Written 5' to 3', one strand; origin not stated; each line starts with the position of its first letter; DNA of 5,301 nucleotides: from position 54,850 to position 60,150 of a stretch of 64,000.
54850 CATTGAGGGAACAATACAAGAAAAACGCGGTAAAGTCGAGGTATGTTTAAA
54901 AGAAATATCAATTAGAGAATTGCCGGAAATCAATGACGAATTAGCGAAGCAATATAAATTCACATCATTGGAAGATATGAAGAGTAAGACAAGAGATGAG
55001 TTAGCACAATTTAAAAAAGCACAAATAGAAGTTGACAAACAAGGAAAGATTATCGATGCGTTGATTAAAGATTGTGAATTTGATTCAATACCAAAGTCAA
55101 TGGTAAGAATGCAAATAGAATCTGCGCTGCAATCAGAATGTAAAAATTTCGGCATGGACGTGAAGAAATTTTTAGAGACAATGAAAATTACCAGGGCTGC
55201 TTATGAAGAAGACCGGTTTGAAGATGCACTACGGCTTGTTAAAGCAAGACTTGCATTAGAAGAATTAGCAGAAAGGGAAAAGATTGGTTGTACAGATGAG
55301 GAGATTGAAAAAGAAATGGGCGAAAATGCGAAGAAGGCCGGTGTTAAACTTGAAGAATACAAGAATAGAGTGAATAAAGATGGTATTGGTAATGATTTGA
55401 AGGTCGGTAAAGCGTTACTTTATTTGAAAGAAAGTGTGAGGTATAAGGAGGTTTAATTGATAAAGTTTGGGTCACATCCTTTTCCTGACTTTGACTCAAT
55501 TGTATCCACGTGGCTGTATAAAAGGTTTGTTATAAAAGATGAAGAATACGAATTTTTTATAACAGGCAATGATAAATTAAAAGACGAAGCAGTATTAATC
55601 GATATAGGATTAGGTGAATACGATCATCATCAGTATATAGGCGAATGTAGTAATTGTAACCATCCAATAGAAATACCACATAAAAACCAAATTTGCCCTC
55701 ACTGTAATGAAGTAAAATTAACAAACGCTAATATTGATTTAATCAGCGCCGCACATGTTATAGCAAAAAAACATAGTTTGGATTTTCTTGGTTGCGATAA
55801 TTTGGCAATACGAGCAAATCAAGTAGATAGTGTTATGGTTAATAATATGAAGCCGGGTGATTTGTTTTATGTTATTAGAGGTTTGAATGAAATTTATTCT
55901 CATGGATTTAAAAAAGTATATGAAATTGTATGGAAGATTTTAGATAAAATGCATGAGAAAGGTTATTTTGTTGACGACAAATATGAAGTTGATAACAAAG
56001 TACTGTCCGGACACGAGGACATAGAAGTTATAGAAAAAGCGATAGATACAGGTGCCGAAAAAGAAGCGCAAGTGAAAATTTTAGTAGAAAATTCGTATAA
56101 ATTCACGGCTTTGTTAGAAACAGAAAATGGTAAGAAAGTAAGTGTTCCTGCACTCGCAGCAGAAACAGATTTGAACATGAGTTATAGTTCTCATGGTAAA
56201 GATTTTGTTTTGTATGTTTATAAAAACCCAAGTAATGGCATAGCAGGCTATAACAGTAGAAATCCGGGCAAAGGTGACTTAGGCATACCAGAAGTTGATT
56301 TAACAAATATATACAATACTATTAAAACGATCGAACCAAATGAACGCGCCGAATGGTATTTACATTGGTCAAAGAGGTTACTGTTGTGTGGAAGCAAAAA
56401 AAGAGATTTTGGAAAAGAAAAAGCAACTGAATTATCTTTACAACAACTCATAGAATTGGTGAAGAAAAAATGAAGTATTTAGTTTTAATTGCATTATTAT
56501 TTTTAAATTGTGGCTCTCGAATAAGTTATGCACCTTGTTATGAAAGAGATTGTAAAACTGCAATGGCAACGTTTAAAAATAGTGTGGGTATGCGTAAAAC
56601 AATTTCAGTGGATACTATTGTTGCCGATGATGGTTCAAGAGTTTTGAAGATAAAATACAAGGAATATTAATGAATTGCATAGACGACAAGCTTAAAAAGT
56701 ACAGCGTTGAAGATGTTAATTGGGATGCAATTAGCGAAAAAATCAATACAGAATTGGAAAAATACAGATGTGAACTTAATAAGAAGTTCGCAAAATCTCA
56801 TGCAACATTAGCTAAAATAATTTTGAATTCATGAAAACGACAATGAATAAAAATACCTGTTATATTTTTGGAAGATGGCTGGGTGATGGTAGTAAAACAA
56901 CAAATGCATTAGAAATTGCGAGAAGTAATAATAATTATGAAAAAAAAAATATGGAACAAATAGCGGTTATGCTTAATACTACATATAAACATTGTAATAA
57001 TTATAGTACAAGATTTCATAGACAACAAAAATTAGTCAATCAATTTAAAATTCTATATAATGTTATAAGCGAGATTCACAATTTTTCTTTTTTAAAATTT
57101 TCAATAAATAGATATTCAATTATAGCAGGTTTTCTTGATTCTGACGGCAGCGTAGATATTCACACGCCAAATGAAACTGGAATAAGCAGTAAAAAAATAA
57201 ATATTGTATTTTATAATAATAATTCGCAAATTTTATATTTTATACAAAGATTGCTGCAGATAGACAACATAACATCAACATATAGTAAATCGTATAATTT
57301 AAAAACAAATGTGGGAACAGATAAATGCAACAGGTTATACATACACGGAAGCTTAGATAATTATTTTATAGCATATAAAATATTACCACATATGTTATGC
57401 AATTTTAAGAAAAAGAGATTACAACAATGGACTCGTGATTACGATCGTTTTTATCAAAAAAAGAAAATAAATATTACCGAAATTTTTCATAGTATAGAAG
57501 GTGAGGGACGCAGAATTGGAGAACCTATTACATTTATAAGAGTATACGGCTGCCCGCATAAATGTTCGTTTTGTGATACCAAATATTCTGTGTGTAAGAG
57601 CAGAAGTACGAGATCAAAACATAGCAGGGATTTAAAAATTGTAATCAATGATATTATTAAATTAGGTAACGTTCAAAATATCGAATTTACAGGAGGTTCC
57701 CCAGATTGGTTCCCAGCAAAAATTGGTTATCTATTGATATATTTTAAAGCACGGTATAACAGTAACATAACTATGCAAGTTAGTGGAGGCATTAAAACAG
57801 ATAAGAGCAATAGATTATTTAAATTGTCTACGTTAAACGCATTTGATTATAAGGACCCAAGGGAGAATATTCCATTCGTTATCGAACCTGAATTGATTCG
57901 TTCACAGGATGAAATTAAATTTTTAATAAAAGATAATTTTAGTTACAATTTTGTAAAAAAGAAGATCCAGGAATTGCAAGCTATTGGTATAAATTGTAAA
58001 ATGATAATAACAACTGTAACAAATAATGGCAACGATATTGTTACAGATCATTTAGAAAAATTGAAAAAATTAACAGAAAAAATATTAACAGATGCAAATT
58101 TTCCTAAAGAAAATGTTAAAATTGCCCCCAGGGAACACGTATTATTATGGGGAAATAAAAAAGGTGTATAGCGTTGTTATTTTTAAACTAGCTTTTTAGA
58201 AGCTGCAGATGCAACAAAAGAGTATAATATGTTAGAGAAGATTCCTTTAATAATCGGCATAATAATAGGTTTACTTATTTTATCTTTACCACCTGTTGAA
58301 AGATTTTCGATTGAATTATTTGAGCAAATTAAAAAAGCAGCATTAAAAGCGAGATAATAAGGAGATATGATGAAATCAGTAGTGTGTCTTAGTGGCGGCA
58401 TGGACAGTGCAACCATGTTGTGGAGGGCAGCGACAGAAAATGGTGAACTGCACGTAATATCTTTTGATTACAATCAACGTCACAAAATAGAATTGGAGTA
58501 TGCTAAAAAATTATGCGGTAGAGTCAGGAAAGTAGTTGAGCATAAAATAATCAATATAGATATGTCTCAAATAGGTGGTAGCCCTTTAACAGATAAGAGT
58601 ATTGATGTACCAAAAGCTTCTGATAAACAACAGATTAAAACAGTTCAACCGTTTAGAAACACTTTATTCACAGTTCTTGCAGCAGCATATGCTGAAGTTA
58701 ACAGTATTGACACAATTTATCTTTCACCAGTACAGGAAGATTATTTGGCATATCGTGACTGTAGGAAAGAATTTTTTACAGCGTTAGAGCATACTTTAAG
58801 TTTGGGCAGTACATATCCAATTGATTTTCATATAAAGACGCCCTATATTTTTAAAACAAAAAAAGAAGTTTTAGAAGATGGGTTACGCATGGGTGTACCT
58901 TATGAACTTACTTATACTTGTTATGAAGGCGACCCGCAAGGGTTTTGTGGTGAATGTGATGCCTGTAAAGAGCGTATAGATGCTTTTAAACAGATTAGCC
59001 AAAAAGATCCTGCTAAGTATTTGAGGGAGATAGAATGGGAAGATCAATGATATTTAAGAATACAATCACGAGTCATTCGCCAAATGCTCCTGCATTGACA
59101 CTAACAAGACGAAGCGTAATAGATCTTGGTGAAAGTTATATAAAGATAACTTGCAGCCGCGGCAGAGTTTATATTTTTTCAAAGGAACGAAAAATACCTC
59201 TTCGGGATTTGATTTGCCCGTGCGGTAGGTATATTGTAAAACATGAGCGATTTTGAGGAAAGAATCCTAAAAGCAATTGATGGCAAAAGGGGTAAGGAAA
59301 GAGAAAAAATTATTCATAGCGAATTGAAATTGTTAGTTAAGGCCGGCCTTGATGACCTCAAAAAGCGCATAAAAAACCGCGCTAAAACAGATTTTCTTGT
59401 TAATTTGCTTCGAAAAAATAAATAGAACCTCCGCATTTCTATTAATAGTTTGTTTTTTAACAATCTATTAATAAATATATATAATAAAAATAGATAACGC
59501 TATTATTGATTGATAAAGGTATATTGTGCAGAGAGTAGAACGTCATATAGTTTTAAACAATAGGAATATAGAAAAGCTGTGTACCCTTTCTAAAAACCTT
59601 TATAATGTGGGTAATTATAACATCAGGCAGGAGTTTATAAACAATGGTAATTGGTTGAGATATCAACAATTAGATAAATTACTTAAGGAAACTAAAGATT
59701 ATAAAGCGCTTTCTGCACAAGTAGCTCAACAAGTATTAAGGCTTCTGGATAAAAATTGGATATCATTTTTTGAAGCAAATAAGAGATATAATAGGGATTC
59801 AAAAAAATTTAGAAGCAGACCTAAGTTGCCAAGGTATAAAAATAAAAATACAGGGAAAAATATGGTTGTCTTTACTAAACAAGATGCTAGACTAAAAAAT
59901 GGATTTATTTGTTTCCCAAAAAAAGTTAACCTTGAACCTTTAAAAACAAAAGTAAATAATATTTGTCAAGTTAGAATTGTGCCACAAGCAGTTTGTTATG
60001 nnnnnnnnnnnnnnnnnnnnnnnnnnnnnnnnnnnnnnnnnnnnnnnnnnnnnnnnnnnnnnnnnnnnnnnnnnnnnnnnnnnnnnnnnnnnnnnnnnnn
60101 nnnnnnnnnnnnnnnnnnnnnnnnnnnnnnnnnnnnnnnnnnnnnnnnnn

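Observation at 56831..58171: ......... homing-endonuclease domain fused in frame to the N-terminus of QueE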

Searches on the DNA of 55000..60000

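Call 66: search_rna_families(source=window, start=55000, end=60000, threshold=evalue, max_evalue=1)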
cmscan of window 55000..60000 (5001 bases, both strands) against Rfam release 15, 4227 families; matches with E-value up to 1: 0.
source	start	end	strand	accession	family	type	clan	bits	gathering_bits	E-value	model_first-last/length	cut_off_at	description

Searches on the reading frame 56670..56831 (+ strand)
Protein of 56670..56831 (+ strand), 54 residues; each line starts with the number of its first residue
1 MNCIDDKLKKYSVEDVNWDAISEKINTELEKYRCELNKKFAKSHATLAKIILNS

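Call 11: search_protein_families(library=phrogs, proteins=[window:56670-56831:+], max_evalue=0.001)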
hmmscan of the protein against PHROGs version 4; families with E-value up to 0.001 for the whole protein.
window:56670-56831:+ (54 aa): 0 families

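Call 12: search_protein_families(library=pfam, proteins=[window:56670-56831:+], max_evalue=0.001)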
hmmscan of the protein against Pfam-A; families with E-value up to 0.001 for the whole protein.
window:56670-56831:+ (54 aa): 0 families

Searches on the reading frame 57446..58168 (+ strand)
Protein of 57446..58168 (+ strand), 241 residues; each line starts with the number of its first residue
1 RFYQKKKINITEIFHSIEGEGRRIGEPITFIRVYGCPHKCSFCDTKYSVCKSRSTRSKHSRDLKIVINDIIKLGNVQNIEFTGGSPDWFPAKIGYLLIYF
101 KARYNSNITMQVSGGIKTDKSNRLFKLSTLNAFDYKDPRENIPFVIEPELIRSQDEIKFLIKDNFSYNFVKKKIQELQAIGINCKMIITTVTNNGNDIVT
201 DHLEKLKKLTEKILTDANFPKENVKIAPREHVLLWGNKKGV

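Call 3: search_protein_families(library=pfam, proteins=[window:57473-58168:+], max_evalue=1)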
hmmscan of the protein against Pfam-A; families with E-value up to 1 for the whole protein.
window:57473-58168:+ (232 aa): 2 families
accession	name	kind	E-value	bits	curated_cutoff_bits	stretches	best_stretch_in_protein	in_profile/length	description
PF04055.27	Radical_SAM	-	1.6e-08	35.3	29.5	1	24-191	4-160/166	Radical SAM superfamily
PF13353.11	Fer4_12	-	3.2e-06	27.9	22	1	8-109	1-95/137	4Fe-4S single cluster domain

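Call 4: search_protein_families(library=phrogs, proteins=[window:57473-58168:+], max_evalue=0.1)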
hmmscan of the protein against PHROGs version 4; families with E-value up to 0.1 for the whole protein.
window:57473-58168:+ (232 aa): 6 families
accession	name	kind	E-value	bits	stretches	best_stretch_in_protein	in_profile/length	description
phrog_2076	-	moron, auxiliary metabolic gene and host takeover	1.8e-21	77.8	1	1-232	15-247/247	QueE-like radical SAM domain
phrog_1802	-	other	0.014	15.2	1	24-202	51-228/556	radical SAM domain-containing protein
phrog_12588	-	unknown function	0.027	15.6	1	21-66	74-115/121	-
phrog_26256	-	unknown function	0.031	15.8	0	148-177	13-43/75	-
phrog_38136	-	unknown function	0.044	15.1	1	21-49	10-37/50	-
phrog_16999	-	other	0.049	14.2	1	32-102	19-92/288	Fe-S oxidoreductase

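Call 50: find_homologous_proteins(query=A5, max_evalue=1e-10)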
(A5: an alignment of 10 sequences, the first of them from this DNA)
Query A5 (10 sequences) (237 aa, profile of the alignment): 1853 proteins with E <= 1e-10 among 8000 candidates; the best 120 are listed.
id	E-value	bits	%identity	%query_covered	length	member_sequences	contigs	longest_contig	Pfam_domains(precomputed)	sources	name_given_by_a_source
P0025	1.1e-92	328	31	100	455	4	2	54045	PF04055.28,PF13353.12,PF14528.12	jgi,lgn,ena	jgi:7-carboxy-7-deazaguanine synthase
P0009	7.4e-92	325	55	99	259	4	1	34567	PF04055.28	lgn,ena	-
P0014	3.1e-91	323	51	99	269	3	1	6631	PF04055.28,PF13353.12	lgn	-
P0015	2.6e-88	314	51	99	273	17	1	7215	PF04055.28,PF13353.12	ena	-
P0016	7.3e-88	312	52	99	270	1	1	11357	PF04055.28,PF13353.12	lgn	-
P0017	8.1e-88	312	50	99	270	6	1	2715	PF04055.28,PF13353.12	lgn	-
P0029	2.8e-86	307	30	96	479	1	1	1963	PF04055.28,PF14528.12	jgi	jgi:7-carboxy-7-deazaguanine synthase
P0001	5.9e-86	306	100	100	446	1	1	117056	PF04055.28,PF13353.12,PF14528.12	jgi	jgi:7-carboxy-7-deazaguanine synthase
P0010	2.4e-85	304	52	100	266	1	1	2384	PF04055.28,PF13353.12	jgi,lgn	-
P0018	4.0e-84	300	49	99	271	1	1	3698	PF04055.28,PF13353.12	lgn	-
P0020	6.9e-84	299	30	100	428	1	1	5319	PF04055.28,PF14528.12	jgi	jgi:7-carboxy-7-deazaguanine synthase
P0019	1.4e-83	298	43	99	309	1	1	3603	-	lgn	-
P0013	1.9e-82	294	51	99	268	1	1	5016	PF04055.28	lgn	-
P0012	2.1e-79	284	54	99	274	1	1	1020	PF04055.28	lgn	-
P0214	3.4e-78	280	33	100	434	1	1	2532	PF04055.28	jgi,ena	-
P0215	4.0e-76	274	29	99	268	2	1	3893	PF04055.28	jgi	-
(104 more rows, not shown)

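Call 52: find_encoding_contigs(protein=P0215, flank=4000, max_places=2)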
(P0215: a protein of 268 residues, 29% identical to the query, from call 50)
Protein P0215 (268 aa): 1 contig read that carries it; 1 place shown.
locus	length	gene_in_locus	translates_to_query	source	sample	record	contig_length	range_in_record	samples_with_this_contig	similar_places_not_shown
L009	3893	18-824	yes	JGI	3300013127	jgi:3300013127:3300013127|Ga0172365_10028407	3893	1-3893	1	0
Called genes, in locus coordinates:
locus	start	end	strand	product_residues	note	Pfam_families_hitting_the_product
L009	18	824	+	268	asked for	PF04055:Radical_SAM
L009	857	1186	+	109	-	-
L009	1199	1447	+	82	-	PF00550:PP-binding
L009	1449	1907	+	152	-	-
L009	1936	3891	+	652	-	?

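Call 68: search_protein_families(library=ncbifam, proteins=[window:57446-58168:+], max_evalue=0.001)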
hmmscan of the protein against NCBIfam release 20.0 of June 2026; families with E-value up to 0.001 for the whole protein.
window:57446-58168:+ (241 aa): 7 families
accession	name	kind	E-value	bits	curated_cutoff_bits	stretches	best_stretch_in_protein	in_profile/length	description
TIGR04349.1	rSAM_QueE_gams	hypoth_equivalog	1.3e-23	83.8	300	1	9-240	2-209/210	7-carboxy-7-deazaguanine synthase QueE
TIGR03365.1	Bsubt_queE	equivalog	1.9e-23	83.2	206.1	1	7-241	2-238/238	7-carboxy-7-deazaguanine synthase QueE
TIGR03963.1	rSAM_QueE_Clost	equivalog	2.3e-19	69.9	260.1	1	9-192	2-181/219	putative 7-carboxy-7-deazaguanine synthase QueE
TIGR04322.1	rSAM_QueE_Ecoli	equivalog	7.4e-08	32.1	200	1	14-56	1-43/215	7-carboxy-7-deazaguanine synthase QueE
TIGR02491.1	NrdG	equivalog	3.7e-05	23.7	126.1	1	14-107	8-97/154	anaerobic ribonucleoside-triphosphate reductase activating protein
TIGR04508.1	queE_Cx14CxxC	equivalog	4.8e-05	23.3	240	1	10-86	3-92/208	7-carboxy-7-deazaguanine synthase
TIGR02495.1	NrdG2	equivalog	0.00017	21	131.15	1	30-154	20-140/193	anaerobic ribonucleoside-triphosphate reductase activating protein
